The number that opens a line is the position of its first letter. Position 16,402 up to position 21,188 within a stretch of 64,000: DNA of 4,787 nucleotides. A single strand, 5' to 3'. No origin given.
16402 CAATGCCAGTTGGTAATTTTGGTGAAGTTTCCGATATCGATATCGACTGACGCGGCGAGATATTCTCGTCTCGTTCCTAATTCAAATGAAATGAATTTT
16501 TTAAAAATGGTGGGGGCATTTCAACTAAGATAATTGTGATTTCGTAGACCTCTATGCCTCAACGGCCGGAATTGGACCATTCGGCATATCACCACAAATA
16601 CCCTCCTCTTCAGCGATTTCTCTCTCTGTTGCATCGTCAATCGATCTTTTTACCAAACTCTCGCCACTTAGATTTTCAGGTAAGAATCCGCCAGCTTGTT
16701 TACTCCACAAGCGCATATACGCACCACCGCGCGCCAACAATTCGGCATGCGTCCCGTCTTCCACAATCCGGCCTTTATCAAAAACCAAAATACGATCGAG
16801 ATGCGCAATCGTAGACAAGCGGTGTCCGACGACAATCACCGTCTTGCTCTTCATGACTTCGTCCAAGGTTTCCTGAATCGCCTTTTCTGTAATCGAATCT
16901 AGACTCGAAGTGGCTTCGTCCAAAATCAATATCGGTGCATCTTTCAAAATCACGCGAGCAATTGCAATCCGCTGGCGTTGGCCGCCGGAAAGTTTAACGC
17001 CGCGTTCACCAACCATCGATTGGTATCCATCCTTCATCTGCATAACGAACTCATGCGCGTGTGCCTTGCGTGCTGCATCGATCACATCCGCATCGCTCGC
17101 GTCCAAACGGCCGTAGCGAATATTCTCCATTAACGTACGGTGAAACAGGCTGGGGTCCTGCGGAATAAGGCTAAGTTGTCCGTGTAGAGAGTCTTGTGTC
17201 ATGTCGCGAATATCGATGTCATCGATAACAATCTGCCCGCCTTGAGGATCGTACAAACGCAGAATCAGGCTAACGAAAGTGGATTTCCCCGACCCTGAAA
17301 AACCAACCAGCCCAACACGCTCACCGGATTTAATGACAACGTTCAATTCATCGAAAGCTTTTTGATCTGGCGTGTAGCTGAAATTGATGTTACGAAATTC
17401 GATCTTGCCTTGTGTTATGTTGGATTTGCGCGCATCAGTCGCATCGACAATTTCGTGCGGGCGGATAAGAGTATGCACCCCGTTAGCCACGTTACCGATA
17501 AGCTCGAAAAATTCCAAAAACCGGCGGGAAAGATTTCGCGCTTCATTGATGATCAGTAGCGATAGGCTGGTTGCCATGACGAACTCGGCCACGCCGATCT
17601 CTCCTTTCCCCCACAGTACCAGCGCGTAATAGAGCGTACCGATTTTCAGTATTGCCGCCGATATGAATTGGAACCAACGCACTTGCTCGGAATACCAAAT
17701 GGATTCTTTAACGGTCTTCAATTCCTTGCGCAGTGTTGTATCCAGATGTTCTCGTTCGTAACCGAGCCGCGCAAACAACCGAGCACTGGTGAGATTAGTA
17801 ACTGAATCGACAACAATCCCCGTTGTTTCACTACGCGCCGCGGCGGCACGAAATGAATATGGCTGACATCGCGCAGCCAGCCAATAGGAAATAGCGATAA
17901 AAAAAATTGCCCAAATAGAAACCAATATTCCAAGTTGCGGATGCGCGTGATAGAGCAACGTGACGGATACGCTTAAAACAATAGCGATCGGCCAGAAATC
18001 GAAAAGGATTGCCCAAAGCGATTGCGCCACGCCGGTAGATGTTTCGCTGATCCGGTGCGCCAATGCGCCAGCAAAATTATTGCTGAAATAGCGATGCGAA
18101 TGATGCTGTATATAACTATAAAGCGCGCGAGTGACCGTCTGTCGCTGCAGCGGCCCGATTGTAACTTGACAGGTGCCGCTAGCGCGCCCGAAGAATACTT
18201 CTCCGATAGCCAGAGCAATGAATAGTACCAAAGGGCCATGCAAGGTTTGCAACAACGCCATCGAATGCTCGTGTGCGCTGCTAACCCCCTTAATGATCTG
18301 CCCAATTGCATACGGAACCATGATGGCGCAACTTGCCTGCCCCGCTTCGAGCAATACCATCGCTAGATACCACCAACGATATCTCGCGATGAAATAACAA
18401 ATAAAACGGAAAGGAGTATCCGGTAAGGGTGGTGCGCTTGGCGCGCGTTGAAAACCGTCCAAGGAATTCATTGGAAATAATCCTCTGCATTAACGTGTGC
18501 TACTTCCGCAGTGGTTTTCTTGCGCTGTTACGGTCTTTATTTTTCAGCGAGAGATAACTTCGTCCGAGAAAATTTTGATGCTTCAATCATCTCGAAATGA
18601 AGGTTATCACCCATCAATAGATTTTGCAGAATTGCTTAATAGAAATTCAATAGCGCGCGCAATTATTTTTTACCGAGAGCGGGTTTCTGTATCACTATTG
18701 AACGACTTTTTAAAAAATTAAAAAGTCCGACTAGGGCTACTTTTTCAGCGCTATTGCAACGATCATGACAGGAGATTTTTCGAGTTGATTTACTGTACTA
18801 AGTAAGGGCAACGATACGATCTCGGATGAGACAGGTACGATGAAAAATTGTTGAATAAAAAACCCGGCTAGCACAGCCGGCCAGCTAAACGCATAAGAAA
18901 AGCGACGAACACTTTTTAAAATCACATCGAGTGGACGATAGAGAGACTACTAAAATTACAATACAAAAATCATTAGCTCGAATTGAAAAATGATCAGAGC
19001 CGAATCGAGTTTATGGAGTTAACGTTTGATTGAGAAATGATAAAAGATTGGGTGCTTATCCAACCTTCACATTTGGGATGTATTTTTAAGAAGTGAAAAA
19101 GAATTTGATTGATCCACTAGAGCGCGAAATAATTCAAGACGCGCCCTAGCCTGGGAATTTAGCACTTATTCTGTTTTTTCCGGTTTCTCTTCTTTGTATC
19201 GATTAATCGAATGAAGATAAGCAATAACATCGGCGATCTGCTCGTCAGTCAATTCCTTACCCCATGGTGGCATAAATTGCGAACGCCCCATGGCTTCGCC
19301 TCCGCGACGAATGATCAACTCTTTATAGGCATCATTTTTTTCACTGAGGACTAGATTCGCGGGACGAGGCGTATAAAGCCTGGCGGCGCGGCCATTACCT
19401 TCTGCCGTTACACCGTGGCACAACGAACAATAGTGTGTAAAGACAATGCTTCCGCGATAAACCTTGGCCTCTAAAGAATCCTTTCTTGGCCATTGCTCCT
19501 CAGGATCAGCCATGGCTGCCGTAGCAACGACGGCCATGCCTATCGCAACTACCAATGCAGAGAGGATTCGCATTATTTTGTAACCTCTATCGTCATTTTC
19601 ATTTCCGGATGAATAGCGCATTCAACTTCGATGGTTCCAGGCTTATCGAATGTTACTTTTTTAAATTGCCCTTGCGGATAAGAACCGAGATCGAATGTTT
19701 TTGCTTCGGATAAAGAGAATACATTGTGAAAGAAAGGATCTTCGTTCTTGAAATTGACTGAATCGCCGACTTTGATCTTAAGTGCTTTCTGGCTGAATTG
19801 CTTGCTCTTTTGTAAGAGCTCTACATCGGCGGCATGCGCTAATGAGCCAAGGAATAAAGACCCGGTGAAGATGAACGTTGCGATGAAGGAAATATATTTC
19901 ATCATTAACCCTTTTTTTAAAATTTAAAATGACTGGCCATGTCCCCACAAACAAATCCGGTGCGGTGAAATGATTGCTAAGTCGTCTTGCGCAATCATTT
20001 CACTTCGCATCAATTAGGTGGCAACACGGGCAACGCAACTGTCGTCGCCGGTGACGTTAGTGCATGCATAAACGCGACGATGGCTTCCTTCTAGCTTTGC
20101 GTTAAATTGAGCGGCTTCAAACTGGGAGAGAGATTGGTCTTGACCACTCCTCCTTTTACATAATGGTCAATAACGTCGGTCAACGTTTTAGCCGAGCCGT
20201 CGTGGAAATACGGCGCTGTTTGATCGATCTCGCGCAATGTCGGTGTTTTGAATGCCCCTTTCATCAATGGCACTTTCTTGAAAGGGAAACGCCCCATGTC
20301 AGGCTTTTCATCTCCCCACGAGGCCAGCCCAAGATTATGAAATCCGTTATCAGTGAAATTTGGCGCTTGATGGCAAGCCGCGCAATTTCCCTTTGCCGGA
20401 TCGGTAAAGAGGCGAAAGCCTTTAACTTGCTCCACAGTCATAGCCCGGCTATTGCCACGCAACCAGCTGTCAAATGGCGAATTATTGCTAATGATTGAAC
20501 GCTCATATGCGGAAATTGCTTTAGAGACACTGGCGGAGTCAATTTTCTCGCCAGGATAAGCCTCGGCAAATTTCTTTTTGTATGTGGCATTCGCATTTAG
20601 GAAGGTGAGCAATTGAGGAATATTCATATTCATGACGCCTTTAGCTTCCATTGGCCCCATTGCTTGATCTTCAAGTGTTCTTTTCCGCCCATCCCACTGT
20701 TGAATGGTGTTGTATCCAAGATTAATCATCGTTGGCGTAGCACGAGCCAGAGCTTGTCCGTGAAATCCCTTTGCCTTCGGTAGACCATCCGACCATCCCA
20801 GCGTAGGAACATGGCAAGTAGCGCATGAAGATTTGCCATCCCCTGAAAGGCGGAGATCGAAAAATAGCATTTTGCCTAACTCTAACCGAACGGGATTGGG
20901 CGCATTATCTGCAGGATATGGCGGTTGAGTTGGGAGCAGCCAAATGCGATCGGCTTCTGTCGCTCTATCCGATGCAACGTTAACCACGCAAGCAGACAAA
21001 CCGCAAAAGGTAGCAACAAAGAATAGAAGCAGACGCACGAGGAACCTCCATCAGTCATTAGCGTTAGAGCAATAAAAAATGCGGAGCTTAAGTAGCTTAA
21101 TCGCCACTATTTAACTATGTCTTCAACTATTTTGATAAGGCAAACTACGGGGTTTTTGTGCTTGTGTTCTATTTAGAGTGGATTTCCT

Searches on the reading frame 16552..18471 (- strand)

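Call 9: search_protein_families(library=pfam, proteins=[window:16552-18471:-])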
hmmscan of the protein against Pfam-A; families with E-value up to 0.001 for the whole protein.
window:16552-18471:- (639 aa): 4 families
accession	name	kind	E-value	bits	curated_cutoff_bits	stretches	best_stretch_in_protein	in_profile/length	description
PF00005.33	ABC_tran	-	1.3e-31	110.5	25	1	374-522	2-137/137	ABC transporter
PF00664.28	ABC_membrane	-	6.6e-24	85.5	28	1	37-308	3-271/274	ABC transporter transmembrane region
PF02463.25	SMC_N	-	2.6e-06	27.5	40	1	478-561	135-208/220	RecF/RecN/SMC N terminal domain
PF13401.12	AAA_22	-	0.00033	21.4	27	0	388-524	10-96/130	AAA domain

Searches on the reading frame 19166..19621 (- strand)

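Call 9: search_protein_families(library=pfam, proteins=[window:19166-19621:-])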
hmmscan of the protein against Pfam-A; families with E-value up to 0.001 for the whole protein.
window:19166-19621:- (151 aa): 2 families
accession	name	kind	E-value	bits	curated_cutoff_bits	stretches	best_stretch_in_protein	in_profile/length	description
PF13442.11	Cytochrome_CBB3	-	4.5e-10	40.1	27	1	56-136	5-68/68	Cytochrome C oxidase, cbb3-type, subunit III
PF00034.26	Cytochrom_C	-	5.3e-10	40.9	21.3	1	56-139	3-89/90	Cytochrome c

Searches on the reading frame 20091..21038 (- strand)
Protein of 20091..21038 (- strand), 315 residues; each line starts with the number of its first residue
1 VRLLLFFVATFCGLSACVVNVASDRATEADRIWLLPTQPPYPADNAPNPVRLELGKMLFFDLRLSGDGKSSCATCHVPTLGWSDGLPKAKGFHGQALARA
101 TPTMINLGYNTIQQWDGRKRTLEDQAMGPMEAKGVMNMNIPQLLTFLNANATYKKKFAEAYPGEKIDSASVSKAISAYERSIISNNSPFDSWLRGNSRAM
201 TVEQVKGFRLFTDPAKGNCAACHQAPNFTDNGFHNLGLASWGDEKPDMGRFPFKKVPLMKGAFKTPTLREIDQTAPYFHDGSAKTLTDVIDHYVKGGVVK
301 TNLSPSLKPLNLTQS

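Call 9: search_protein_families(library=pfam, proteins=[window:20091-21038:-])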
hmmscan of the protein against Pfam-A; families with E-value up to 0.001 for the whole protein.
window:20091-21038:- (315 aa): 3 families
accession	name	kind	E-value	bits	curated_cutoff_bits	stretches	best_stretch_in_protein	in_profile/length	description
PF03150.19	CCP_MauG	-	4.3e-53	180.4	25.6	1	51-197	3-148/149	Di-haem cytochrome c peroxidase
PF00034.26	Cytochrom_C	-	4.4e-05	25.1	21.3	0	206-256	3-27/90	Cytochrome c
PF21419.2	RoxA-like_Cyt-c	-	0.00022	21.1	26.7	1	264-291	3-30/39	RoxA-like, cytochrome c-like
